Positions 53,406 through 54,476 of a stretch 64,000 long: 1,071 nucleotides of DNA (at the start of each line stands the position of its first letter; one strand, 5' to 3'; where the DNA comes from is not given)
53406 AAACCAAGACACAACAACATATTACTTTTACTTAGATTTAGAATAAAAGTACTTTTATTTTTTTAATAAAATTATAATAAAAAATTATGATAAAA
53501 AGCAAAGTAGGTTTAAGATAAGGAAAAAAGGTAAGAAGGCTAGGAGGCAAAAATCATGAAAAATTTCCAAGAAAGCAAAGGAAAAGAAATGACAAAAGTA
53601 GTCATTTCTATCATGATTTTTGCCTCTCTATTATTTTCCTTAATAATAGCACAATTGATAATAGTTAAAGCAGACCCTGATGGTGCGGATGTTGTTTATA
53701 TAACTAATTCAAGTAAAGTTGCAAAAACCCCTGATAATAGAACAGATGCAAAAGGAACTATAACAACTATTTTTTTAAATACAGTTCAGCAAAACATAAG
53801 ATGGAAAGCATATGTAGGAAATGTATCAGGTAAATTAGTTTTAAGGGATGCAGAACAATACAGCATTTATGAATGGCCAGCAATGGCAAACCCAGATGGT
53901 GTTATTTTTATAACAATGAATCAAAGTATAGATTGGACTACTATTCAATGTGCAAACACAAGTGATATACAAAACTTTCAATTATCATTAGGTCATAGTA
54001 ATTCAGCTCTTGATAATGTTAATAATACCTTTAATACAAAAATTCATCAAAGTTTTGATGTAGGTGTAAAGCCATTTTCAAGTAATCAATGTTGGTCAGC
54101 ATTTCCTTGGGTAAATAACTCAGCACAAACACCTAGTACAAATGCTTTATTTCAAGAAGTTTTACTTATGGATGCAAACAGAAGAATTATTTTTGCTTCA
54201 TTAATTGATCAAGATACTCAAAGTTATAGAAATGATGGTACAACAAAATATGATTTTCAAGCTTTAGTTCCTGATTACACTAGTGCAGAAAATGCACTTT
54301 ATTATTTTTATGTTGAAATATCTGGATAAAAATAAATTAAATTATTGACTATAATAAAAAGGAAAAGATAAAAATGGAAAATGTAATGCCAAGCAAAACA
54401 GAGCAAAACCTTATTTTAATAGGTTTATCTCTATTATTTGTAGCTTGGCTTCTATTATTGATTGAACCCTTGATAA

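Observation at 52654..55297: Two small secreted proteins are free-standing copies of the C-terminal tail of the giant adhesin-like proteins, suggesting a fibre with tip adhesins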

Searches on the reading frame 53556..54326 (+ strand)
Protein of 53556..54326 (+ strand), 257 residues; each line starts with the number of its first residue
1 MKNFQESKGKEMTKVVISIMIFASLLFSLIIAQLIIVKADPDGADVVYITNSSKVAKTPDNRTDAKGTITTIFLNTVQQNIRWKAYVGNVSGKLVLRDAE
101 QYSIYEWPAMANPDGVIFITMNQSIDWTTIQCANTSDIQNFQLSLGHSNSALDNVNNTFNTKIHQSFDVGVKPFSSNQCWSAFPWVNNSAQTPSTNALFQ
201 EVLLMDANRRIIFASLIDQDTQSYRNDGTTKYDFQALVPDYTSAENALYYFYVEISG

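Call 7: search_protein_families(library=pfam, proteins=[window:53556-54326:+], max_evalue=1)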
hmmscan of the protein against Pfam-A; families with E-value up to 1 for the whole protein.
window:53556-54326:+ (257 aa): 0 families

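Call 11: search_protein_families(library=ncbifam, proteins=[window:53556-54326:+], max_evalue=1)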
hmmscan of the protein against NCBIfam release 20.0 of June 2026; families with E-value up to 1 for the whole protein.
window:53556-54326:+ (257 aa): 0 families

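Call 12: search_solved_structures(query=window:53556-54326:+, max_evalue=10)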
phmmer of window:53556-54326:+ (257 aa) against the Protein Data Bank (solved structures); distinct sequences matched with E-value up to 10: 3.
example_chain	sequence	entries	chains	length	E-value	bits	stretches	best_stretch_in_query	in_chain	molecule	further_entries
5v3m_C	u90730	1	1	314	0.025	17.2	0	162-185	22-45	Zinc finger protein 568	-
5v3j_E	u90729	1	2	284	0.4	13.3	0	162-185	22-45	Zinc finger protein 568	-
2i13_A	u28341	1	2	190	1.3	11.6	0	158-184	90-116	Aart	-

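Call 14: find_homologous_proteins(query=window:53556-54326:+, max_evalue=0.001)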
Query window:53556-54326:+ (257 aa): 91 proteins with E <= 0.001 among 962 candidates.
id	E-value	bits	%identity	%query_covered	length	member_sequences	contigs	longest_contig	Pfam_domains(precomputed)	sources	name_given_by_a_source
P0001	1.3e-166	570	100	100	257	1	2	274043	-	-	-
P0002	1.0e-132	459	81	96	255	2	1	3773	-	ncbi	ncbi:MAG: hypothetical protein QXM96_03410 [Candidatus Woesearchaeota archaeon]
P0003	1.7e-131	455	78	98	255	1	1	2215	-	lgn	-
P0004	1.1e-126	439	81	93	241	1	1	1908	-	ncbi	-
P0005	1.3e-105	370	67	96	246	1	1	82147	-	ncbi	-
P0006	2.0e-100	353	66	91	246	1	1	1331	-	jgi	jgi:hypothetical protein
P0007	5.8e-92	325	57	100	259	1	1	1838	-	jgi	jgi:hypothetical protein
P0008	8.0e-84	299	56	95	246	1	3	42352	-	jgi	jgi:hypothetical protein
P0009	1.1e-83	298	55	93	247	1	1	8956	-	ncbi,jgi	jgi:hypothetical protein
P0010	2.8e-83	297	60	86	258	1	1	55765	-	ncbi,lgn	-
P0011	3.4e-83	297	53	98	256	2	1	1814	-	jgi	jgi:hypothetical protein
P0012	1.6e-82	295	56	92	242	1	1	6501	-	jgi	jgi:hypothetical protein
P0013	1.9e-82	294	57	91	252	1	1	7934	-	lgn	-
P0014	2.4e-82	294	55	91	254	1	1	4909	-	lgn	-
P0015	1.2e-81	292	54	96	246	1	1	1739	-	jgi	jgi:hypothetical protein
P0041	2.1e-65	239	48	86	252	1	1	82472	-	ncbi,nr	ncbi:hypothetical protein GF327_03650 [Candidatus Woesearchaeota archaeon]|nr:hypothetical protein [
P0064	1.1e-42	164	39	85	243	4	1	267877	-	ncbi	-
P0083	1.1e-35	141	40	76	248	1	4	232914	-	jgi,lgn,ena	-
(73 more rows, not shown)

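Call 22: find_encoding_contigs(protein=P0041, flank=10000, max_places=2)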
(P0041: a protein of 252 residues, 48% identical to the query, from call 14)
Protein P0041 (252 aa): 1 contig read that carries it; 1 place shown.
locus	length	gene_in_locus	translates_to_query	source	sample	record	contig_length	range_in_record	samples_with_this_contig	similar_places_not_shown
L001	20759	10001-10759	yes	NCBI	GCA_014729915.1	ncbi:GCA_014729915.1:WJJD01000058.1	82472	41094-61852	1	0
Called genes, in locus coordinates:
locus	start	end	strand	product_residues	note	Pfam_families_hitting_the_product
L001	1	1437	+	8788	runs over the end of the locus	-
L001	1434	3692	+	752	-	-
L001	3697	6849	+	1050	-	PF00630:Filamin (faint), PF01835:MG2 (faint), PF07705:CARDB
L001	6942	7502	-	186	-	-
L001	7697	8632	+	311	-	PF19027:DUF5752 (faint)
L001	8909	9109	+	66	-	-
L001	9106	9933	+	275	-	-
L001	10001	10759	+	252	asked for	-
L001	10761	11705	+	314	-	-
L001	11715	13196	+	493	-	-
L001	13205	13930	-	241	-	-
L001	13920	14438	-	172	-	PF08279:HTH_11 (faint), PF13384:HTH_23 (faint), PF08281:Sigma70_r4_2 (faint), PF13936:HTH_38 (faint)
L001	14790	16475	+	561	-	-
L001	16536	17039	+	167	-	-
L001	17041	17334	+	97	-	-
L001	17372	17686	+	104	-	-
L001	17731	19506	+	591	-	-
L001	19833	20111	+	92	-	PF01797:Y1_Tnp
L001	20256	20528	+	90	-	-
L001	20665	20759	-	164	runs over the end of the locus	-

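Call 23: find_encoding_contigs(protein=P0064, flank=10000, max_places=2)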
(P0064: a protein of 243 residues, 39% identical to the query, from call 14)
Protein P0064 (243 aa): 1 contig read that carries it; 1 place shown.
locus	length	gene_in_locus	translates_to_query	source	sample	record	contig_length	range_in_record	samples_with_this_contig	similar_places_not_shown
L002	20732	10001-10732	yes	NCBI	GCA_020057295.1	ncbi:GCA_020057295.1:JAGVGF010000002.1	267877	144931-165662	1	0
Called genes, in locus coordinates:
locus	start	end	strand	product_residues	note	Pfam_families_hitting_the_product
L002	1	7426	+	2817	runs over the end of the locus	-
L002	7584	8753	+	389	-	-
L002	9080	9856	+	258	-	-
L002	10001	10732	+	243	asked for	-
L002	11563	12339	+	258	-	-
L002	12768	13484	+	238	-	-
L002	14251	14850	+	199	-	PF01022:HTH_5 (weak), PF12840:HTH_20 (weak)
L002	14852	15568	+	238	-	-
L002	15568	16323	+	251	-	-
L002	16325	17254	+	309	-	-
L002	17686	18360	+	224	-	-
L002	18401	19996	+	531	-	-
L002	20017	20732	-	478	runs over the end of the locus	PF00224:PK, PF02887:PK_C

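Call 29: find_encoding_contigs(protein=P0083, flank=10000, max_places=2)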
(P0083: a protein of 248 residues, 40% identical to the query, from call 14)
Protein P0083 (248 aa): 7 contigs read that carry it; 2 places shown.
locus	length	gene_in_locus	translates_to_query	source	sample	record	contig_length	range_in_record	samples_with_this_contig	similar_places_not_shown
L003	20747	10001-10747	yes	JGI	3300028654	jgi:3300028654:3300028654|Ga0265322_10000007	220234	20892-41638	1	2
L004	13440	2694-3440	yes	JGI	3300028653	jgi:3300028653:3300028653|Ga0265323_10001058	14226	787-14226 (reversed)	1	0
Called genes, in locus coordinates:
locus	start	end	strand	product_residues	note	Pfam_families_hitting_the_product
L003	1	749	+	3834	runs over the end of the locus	PF13750:Big_3_3 (faint), PF19077:Big_13 (faint), PF10102:DUF2341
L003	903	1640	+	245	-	-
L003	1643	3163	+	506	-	-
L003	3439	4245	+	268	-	-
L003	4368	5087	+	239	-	-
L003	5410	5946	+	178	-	PF08281:Sigma70_r4_2 (faint), PF13384:HTH_23 (faint)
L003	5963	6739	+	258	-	-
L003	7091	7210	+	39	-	-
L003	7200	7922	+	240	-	-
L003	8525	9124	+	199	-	PF01022:HTH_5 (weak)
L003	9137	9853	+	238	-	-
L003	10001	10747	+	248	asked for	-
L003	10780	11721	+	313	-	-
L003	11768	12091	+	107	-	-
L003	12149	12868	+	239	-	-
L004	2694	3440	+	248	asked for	-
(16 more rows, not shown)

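Call 30: predict_structure(alignment_id=A2)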
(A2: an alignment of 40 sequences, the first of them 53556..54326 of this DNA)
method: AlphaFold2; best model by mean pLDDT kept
length: 257 residues; sequences in the alignment: 40
mean_pLDDT: 80.6   pTM: 0.65
mean pLDDT of the five models: 80.6, 80.4, 78.4, 76.0, 75.9
residues with pLDDT >= 90: 119; 70-90: 72; 50-70: 33; < 50: 33
segments of 3 or more residues with pLDDT < 50: 39-46, 66-79
pLDDT, mean of each block of 10 residues (from residue 1): 56 85 94 65 48 54 45 39 83 77 72 86 95 97 92 92 96 96 94 96 98 91 87 92 84 81
secondary structure, 60 per line:
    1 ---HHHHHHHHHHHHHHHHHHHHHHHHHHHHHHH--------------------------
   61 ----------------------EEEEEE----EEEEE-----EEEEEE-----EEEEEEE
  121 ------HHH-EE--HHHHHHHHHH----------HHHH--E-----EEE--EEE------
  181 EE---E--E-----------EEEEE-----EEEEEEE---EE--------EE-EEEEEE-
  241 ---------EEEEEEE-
elements in order: H4-34 E83-88 E93-97 E103-108 E114-120 H135-144 H155-158 E167-169 E172-174 E201-205 E211-217 E234-239 E250-256

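Call 32: fold_search(model_id=the predicted structure, library=pdb)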
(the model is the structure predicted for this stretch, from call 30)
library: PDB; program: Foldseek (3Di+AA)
matches with E <= 10: 124; with E <= 0.001: 0
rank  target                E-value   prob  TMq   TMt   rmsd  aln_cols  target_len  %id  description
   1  6e1r_B                5.8e-01  0.04  0.13  0.07  19.2       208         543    8  Crystal structure of the Acinetobacter phage vB_ApiP_P1 tailspike protein (released 2019-07-17)
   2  6e1r_A                8.6e-01  0.03  0.12  0.07  19.4       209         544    8  Crystal structure of the Acinetobacter phage vB_ApiP_P1 tailspike protein (released 2019-07-17)
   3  9kdp_D                9.7e-01  0.06  0.12  0.13  15.7       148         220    6  Crystal structure of monooxygenase PenE (released 2025-07-09)
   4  6y8x                  1.1e+00  0.04  0.13  0.07  14.6       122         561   10  Structure of Atlantic Herring (Clupea Harengus) Phosphoglucomutase 5 (PGM5) (released 2020-12-16)
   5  8xcj_F                1.3e+00  0.03  0.10  0.07  22.9       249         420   10  Open State of central tail fiber of bacteriophage lambda upon binding to LamB (gpJ713-LamB complex) (released 2024-05-01)
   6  5h5v_C                1.4e+00  0.03  0.16  0.12  16.3       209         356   11  Crystal structure of the flagellar cap protein FliD D1-D2-D3 domains from Escherichia coli (released 2017-02-22)
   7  5h5v_A                1.5e+00  0.03  0.16  0.12  16.3       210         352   11  Crystal structure of the flagellar cap protein FliD D1-D2-D3 domains from Escherichia coli (released 2017-02-22)
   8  5flm_H                1.7e+00  0.06  0.09  0.15  11.9        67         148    7  Structure of transcribing mammalian RNA polymerase II (released 2016-01-20)
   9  1js9_C                1.7e+00  0.04  0.14  0.17  25.1       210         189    7  Brome Mosaic Virus (released 2002-04-03)
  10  6kac_P                2.0e+00  0.01  0.10  0.12  21.8       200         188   12  Cryo-EM structure of the C2S2-type PSII-LHCII supercomplex from Chlamydomonas reihardtii (released 2019-10-23)
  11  5ja2_A                2.1e+00  0.02  0.12  0.03  16.6       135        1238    8  EntF, a Terminal Nonribosomal Peptide Synthetase Module Bound to the non-Native MbtH-Like Protein PA2412 (released 2016-09-14)
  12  3n7x                  2.4e+00  0.02  0.11  0.09  16.9       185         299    6  Crystal structure of Penaeus stylirostris densovirus capsid (released 2010-11-17)
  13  5h5v_E                2.4e+00  0.02  0.16  0.14  16.3       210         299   11  Crystal structure of the flagellar cap protein FliD D1-D2-D3 domains from Escherichia coli (released 2017-02-22)
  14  7qoi_CD               2.5e+00  0.01  0.10  0.07  21.1       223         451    9  Unique vertex of the phicrAss001 virion (released 2023-03-29)
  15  7c1k_D                2.8e+00  0.03  0.13  0.09  14.8       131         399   10  Crystal structure of the starter condensation domain of rhizomide synthetase RzmA mutant R148A (released 2020-11-25)
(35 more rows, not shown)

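Call 62: fold_search(model_id=the predicted structure, library=viral)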
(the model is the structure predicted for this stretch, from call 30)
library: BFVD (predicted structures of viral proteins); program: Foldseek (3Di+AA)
matches with E <= 10: 156; with E <= 0.001: 0
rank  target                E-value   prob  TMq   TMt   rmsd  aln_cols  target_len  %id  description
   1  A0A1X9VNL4            2.8e-02  0.57  0.20  0.22  22.7       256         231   10  Uncharacterized protein [Mimivirus AB-566-O17]
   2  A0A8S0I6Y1            2.0e-01  0.06  0.10  0.12  23.8       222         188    9  (no name in the UniProt tables at hand)
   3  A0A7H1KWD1            4.0e-01  0.02  0.09  0.08  24.0       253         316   12  Movement protein [Soybean vein necrosis virus]
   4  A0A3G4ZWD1            4.8e-01  0.13  0.07  0.04  19.6        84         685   10  Collagen-like protein [Edafosvirus sp.]
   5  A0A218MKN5            5.1e-01  0.07  0.13  0.14  19.4       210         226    8  Uncharacterized protein [uncultured virus]
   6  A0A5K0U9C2            5.4e-01  0.04  0.13  0.06  22.5       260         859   14  Collagen-like protein [Yasminevirus sp. GU-2018]
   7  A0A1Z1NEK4            6.0e-01  0.10  0.11  0.06  21.9       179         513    8  Nuclear antigen LANA-1 [Common bottlenose dolphin gammaherpesvirus 1 strain Sarasota]
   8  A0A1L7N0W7            9.5e-01  0.06  0.16  0.19  17.4       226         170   12  Tail fiber protein [Ralstonia phage RP12]
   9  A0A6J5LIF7            1.0e+00  0.04  0.13  0.11  23.3       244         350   10  Uncharacterized protein [uncultured Caudovirales phage]
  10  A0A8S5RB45            1.2e+00  0.01  0.08  0.08  27.8       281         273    8  Putative structural protein [virus sp. ctmTa7]
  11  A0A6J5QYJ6            1.4e+00  0.06  0.17  0.10  26.5       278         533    9  Minor tail protein [uncultured Caudovirales phage]
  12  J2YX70                1.4e+00  0.02  0.09  0.09  18.6       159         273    7  (no name in the UniProt tables at hand)
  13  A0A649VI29            1.5e+00  0.06  0.16  0.20  13.5       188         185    3  (no name in the UniProt tables at hand)
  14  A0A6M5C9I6            1.7e+00  0.03  0.10  0.10  25.7       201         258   12  (no name in the UniProt tables at hand)
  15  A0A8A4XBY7            1.7e+00  0.02  0.10  0.09  25.9       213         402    8  Replication-associated protein [Ciconia boyciana CRESS-DNA-virus sp.]
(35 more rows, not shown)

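Call 63: search_solved_structures(query=A2, max_evalue=10)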
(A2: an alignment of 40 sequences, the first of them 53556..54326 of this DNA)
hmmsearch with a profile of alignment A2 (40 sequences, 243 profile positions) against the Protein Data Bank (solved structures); distinct sequences matched with E-value up to 10: 0.

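Call 65: search_protein_families(library=pfam, alignment_id=A2, max_evalue=1)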
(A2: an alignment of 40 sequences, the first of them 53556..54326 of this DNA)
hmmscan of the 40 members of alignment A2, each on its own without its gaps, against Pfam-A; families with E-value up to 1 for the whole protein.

A. member 1, window:53556-54326:+ (257 aa): 0 families

B. families by the number of members that match (of 40 scanned): 26 families (the first 25 are shown)
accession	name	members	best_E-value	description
PF12698.13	ABC2_membrane_3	2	0.00028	ABC-2 family transporter protein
PF19554.4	DUF6077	2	0.13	Family of unknown function (DUF6077)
PF06129.17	Chordopox_G3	1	0.0061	Chordopoxvirus G3 protein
PF01458.23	SUFBD_core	1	0.0097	SUF system FeS cluster assembly, SufBD core domain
PF08600.16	NuBaID_C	1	0.029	NuBaID, C-terminal domain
PF09643.15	YopX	1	0.032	YopX protein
PF09471.16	Peptidase_M64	1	0.034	IgA Peptidase M64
PF23621.1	BP74_N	1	0.049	BP74 N-terminal domain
PF21108.3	MDN1_4th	1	0.079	Midasin AAA+ ATPase lid domain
PF13860.13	FlgD_ig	1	0.085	FlgD Ig-like domain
PF21910.2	GH85_C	1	0.09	GH85 endohexosaminidases, C-terminal domain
PF09022.15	Staphostatin_A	1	0.1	Staphostatin A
PF21529.2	GLV1-2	1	0.11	Gloven 1/2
PF04431.18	Pec_lyase_N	1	0.11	Pectate lyase, N terminus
PF03278.18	IpaB_EvcA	1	0.15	IpaB/EvcA family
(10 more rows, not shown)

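Call 71: find_related_loci(query=A2, collection=genome_contigs, flank=10000)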
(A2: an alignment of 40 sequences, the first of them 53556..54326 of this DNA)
Query A2 (257 aa) in genome_contigs; peptide patterns used: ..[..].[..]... (x = any residue, [..] = any of these).
178 stretches matched a pattern; 155 encode a relative of the query (tblastn E <= 1e-3); the best 80 are kept; 76 distinct loci.
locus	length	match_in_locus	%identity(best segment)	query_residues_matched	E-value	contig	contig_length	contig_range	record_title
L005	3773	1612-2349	81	11-257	4e-143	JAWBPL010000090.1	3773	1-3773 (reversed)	MAG: Candidatus Woesearchaeota archaeon isolate HNT-10_202101_bins_40 HNT-10_202101_bins_40_scaffold_90, whole genome sh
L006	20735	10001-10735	67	10-257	1e-112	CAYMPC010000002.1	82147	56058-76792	MAG TPA_asm: uncultured Methanosarcinales archaeon isolate SRP319275_co4_76 genome assembly, contig: NODE_142_length_821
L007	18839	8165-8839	60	36-257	2e-88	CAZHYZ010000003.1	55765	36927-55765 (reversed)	MAG TPA_asm: uncultured Methanosarcinales archaeon isolate SRP141376_co3_443 genome assembly, contig: NODE_1347_length_5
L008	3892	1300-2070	50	2-257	2e-88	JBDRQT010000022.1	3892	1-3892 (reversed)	MAG: archaeon isolate MEGAHIT-group-2.59 k141_410982, whole genome shotgun sequence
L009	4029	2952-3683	54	9-257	4e-87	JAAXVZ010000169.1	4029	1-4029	MAG: Nanoarchaeota archaeon isolate W9_Combined_metabat1_108 W9_Combined_metabat1_108_NODE_18041, whole genome shotgun s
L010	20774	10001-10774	53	10-257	7e-80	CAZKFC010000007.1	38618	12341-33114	MAG TPA_asm: uncultured Methanosarcinales archaeon isolate binchicken_co19_615 genome assembly, contig: NODE_1322_length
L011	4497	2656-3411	48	1-255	2e-74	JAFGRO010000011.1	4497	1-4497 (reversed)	MAG: Candidatus Woesearchaeota archaeon isolate Zod_Metabat.833 k87_2401081, whole genome shotgun sequence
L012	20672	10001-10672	48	35-255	2e-68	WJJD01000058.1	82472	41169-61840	MAG: Candidatus Woesearchaeota archaeon isolate Bin_274 k141_1227114, whole genome shotgun sequence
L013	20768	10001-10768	45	2-257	2e-67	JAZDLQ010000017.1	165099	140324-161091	MAG: archaeon isolate MEGAHIT-group-0.609 k141_11811134, whole genome shotgun sequence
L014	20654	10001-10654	50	39-255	2e-65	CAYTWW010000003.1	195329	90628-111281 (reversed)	MAG TPA_asm: uncultured Methanosarcinales archaeon isolate SRP167436_co1_14 genome assembly, contig: NODE_21_length_1953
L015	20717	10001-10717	40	19-255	5e-55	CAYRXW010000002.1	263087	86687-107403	MAG TPA_asm: uncultured Methanosarcinales archaeon isolate SRP292972_co1_23 genome assembly, contig: NODE_60_length_2630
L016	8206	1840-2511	46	35-256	9e-55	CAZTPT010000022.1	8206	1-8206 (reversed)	MAG TPA_asm: uncultured Methanosarcinales archaeon isolate SRP216583_co2_73 genome assembly, contig: NODE_7463_length_82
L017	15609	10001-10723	42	21-256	2e-54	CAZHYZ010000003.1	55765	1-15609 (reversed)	MAG TPA_asm: uncultured Methanosarcinales archaeon isolate SRP141376_co3_443 genome assembly, contig: NODE_1347_length_5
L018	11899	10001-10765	39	2-255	2e-53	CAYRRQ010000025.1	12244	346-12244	MAG TPA_asm: uncultured Methanosarcinales archaeon isolate binchicken_co19_518 genome assembly, contig: NODE_8766_length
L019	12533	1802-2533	40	12-255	3e-53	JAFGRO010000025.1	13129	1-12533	MAG: Candidatus Woesearchaeota archaeon isolate Zod_Metabat.833 k87_4270289, whole genome shotgun sequence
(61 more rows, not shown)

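Call 77: search_protein_families(library=pfam, proteins=[L001:8909-9106:+], max_evalue=10)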
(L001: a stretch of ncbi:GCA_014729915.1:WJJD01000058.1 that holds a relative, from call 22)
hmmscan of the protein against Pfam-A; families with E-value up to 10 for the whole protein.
L001:8909-9106:+ (66 aa): 2 families
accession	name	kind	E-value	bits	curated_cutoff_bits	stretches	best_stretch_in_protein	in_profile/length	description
PF04969.22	CS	-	0.045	15.2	21.3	1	5-57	19-75/78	CS domain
PF16706.11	Izumo-Ig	-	0.045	14.1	26.7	1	33-61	28-56/88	Izumo-like Immunoglobulin domain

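Call 87: find_related_loci(query=A2, collection=viral_contigs, flank=5000)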
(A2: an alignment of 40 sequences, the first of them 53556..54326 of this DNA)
Query A2 (257 aa) in viral_contigs; peptide patterns used: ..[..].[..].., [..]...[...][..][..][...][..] (x = any residue, [..] = any of these).
36 stretches matched a pattern, but none encodes a relative of the query by tblastn (E <= 1e-3).
